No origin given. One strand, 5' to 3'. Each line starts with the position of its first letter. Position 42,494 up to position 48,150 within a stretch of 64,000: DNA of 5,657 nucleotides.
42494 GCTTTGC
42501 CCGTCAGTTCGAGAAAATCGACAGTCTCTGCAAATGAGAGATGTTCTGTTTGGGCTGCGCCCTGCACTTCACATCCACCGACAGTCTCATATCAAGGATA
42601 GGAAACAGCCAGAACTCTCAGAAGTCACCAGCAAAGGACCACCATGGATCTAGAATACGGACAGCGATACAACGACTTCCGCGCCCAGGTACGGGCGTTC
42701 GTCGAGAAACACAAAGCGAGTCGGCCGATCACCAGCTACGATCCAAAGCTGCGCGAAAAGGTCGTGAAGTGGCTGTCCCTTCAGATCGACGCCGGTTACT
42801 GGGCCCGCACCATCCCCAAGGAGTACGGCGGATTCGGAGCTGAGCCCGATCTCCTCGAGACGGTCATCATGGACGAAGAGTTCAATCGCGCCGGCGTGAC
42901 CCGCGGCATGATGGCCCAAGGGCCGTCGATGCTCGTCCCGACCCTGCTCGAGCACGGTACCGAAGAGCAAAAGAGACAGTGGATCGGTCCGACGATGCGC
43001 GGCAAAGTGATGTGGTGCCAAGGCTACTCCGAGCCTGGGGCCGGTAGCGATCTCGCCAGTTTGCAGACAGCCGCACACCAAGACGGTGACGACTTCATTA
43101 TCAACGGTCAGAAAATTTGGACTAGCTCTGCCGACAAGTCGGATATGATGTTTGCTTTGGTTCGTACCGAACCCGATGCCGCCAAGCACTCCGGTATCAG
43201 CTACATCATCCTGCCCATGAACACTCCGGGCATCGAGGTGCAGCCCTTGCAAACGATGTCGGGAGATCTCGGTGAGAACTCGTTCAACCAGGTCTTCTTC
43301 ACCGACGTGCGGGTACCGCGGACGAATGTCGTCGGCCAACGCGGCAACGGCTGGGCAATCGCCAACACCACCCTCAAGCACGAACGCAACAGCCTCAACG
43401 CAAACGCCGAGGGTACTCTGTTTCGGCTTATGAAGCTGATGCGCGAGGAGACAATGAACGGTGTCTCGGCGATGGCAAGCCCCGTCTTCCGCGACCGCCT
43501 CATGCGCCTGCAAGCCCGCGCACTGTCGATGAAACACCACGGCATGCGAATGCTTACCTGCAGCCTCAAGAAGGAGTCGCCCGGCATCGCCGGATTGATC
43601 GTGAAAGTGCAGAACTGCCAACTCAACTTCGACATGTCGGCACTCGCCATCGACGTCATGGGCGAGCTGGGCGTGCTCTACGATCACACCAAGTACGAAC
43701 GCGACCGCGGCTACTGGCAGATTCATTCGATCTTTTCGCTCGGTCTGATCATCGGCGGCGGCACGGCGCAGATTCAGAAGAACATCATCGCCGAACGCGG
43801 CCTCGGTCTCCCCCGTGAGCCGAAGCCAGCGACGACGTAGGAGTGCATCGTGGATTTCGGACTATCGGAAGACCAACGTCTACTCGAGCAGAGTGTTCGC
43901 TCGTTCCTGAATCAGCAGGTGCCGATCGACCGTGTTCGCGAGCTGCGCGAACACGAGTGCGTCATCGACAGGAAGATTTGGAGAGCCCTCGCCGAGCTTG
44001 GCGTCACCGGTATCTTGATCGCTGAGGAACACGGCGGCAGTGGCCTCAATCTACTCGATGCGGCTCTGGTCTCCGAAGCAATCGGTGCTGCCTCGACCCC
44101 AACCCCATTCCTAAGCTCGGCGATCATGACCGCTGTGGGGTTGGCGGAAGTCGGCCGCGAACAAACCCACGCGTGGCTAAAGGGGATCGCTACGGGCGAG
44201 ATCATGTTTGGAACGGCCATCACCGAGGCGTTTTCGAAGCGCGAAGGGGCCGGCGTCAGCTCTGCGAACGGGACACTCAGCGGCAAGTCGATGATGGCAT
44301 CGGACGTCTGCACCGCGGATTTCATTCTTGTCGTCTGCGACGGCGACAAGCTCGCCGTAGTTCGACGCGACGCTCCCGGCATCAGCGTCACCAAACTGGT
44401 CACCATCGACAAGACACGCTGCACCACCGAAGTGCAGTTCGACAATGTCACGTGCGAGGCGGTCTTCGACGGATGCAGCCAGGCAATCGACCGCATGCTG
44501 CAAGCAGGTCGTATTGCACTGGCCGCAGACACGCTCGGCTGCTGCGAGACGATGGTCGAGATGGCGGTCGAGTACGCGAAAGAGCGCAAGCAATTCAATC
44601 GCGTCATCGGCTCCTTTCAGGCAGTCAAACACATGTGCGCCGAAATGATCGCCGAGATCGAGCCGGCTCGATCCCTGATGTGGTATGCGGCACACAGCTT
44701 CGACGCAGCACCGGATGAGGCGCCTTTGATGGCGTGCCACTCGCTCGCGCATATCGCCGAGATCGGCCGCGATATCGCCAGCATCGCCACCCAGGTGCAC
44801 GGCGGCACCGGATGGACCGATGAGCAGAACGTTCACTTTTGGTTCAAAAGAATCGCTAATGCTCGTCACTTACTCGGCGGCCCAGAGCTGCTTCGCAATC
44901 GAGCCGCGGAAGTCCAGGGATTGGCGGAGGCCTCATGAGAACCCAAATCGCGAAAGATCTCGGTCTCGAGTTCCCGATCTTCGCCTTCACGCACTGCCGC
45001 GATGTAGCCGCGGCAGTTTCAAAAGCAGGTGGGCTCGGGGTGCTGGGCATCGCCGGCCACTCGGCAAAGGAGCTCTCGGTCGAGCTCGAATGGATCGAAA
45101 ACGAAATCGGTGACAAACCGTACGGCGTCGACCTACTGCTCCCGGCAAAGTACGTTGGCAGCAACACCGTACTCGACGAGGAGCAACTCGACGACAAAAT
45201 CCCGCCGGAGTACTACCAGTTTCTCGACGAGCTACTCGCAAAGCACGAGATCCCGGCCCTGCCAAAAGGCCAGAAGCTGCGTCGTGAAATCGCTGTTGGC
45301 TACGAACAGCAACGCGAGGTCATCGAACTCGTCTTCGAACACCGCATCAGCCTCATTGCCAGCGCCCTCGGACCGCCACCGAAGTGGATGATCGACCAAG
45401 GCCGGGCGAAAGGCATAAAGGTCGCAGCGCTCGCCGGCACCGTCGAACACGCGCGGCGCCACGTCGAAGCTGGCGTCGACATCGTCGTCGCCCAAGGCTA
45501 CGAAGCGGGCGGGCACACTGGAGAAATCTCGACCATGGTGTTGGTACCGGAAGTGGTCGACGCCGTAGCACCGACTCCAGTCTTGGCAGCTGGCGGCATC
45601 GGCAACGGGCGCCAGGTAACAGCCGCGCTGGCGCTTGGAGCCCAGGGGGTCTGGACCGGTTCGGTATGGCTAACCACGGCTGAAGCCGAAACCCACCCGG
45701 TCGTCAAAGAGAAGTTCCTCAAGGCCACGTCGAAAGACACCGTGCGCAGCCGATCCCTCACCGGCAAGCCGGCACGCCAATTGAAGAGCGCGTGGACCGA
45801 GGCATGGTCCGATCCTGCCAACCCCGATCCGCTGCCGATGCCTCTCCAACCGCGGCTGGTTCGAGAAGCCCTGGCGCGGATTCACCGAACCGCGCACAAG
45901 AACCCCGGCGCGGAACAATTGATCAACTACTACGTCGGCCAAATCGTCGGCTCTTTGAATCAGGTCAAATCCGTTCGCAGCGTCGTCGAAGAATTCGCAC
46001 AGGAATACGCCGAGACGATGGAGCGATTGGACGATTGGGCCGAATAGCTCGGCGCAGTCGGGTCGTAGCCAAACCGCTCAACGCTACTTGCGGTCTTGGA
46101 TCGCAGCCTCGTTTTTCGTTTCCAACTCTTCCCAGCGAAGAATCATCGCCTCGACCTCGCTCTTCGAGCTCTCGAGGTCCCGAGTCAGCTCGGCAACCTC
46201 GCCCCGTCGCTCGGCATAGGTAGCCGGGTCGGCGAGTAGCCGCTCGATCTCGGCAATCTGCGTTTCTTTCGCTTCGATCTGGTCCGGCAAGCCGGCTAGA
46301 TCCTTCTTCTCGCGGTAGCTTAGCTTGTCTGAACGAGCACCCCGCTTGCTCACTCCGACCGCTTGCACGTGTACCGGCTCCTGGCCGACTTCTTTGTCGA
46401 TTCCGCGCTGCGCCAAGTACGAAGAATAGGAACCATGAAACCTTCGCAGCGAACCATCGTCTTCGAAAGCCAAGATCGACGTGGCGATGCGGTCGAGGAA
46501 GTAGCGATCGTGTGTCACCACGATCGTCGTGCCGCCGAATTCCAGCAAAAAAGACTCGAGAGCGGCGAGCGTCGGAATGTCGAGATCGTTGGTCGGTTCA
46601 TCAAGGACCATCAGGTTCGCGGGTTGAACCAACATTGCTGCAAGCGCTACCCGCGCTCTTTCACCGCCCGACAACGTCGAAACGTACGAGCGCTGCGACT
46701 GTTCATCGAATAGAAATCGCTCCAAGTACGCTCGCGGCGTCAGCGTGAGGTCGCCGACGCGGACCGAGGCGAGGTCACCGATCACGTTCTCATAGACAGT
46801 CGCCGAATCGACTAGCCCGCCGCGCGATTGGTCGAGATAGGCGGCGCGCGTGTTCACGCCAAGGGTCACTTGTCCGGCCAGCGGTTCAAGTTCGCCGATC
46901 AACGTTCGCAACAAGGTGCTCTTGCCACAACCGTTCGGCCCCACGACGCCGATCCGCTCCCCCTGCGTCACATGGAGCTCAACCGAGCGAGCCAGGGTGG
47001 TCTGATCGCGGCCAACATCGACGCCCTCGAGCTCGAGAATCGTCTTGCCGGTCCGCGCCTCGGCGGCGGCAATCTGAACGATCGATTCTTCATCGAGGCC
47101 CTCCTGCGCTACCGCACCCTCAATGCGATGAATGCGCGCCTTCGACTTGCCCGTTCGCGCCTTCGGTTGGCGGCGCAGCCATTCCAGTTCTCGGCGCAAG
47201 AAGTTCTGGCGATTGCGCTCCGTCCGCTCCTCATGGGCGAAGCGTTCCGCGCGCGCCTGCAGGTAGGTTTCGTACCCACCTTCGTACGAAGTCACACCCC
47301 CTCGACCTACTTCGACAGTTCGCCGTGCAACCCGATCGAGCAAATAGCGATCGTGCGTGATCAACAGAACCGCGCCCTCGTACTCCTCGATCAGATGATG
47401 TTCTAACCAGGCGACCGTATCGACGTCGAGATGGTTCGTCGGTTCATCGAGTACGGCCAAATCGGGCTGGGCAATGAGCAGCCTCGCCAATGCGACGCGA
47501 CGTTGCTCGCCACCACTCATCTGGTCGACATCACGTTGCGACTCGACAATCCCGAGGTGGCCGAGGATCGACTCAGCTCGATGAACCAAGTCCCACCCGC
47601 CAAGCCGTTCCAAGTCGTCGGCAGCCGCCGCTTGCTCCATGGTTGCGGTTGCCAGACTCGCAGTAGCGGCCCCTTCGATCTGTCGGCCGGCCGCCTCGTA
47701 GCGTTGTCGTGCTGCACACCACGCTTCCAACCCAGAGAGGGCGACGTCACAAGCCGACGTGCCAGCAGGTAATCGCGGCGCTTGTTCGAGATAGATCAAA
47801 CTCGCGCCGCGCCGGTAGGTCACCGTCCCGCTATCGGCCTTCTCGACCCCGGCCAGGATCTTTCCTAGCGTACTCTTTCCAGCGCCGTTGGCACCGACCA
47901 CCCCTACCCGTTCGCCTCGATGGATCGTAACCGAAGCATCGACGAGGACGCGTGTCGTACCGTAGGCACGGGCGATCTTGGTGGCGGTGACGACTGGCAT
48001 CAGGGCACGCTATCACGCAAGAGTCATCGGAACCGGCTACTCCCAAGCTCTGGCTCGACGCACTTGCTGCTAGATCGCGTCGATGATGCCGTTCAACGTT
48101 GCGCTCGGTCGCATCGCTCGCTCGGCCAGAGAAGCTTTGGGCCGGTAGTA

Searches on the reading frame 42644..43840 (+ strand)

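Call 17: search_protein_families(library=pfam, proteins=[window:42644-43840:+], max_evalue=0.001)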
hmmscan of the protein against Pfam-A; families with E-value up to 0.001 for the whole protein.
window:42644-43840:+ (398 aa): 4 families
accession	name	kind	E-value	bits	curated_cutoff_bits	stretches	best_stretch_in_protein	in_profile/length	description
PF02770.24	Acyl-CoA_dh_M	-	1.2e-21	77.1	33.3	1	125-222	1-97/97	Acyl-CoA dehydrogenase, middle domain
PF02771.21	Acyl-CoA_dh_N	-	1.5e-15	58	22.9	1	10-121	5-113/113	Acyl-CoA dehydrogenase, N-terminal domain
PF00441.29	Acyl-CoA_dh_1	-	8.7e-14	52.3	22.4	1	234-386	1-149/150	Acyl-CoA dehydrogenase, C-terminal domain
PF14749.11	Acyl-CoA_ox_N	-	0.00057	20.8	25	0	95-121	92-118/120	Acyl-coenzyme A oxidase N-terminal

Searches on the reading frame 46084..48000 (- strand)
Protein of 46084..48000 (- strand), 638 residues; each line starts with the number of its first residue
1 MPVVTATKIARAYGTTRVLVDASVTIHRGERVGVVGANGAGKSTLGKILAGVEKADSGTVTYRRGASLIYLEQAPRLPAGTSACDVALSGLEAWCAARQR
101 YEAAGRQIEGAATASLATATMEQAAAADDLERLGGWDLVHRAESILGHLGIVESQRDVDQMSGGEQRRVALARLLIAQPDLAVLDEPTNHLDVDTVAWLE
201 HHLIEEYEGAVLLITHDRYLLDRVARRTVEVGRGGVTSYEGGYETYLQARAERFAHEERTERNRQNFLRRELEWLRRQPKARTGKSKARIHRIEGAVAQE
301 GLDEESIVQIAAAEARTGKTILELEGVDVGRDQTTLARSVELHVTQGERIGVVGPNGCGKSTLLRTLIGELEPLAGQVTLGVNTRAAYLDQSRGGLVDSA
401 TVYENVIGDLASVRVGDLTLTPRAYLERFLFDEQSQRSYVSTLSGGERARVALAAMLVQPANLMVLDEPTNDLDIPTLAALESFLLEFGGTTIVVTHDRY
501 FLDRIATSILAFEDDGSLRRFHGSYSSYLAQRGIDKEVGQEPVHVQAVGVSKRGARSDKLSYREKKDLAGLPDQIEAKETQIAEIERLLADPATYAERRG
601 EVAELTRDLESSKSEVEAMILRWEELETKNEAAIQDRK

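Call 17: search_protein_families(library=pfam, proteins=[window:46084-48000:-], max_evalue=0.001)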
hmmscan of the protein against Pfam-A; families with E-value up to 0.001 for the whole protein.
window:46084-48000:- (638 aa): 13 families
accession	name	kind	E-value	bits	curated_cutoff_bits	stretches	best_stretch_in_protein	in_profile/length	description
PF00005.33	ABC_tran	-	8.5e-52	175.8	25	2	21-189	3-137/137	ABC transporter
PF16326.10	ABC_tran_CTD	-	4.5e-16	59.3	32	1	559-627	1-68/69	ABC transporter C-terminal domain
PF13304.12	AAA_21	-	1.2e-13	52.2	27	0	351-367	3-19/304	AAA domain, putative AbiEii toxin, Type IV TA system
PF12848.13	ABC_tran_Xtn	-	1.5e-13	51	25.9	1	229-295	1-69/85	ABC transporter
PF02463.25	SMC_N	-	1.8e-12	47.6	40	0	440-506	134-206/220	RecF/RecN/SMC N terminal domain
PF00006.31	ATP-synt_ab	-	1.3e-06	28.7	29.5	0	20-53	5-38/213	ATP synthase alpha/beta family, nucleotide-binding domain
PF13555.12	AAA_29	-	4.6e-06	26.7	27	0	344-364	19-39/61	P-loop containing region of AAA domain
PF01926.29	MMR_HSR1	-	5.2e-06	27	21.9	0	349-404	1-58/113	50S ribosome-binding GTPase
PF13401.12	AAA_22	-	8.9e-06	26.5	27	0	352-433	10-65/130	AAA domain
PF13191.12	AAA_16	-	3.2e-05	24.9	32.6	0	330-386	4-63/167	AAA ATPase domain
PF13238.12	AAA_18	-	3.5e-05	24.7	29.4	0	350-367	1-18/128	AAA domain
PF03193.22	RsgA_GTPase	-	0.00019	21.7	30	0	344-378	104-137/174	RsgA GTPase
PF03308.22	MeaB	-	0.00072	19.1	23.1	0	331-372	17-58/273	Methylmalonyl Co-A mutase-associated GTPase MeaB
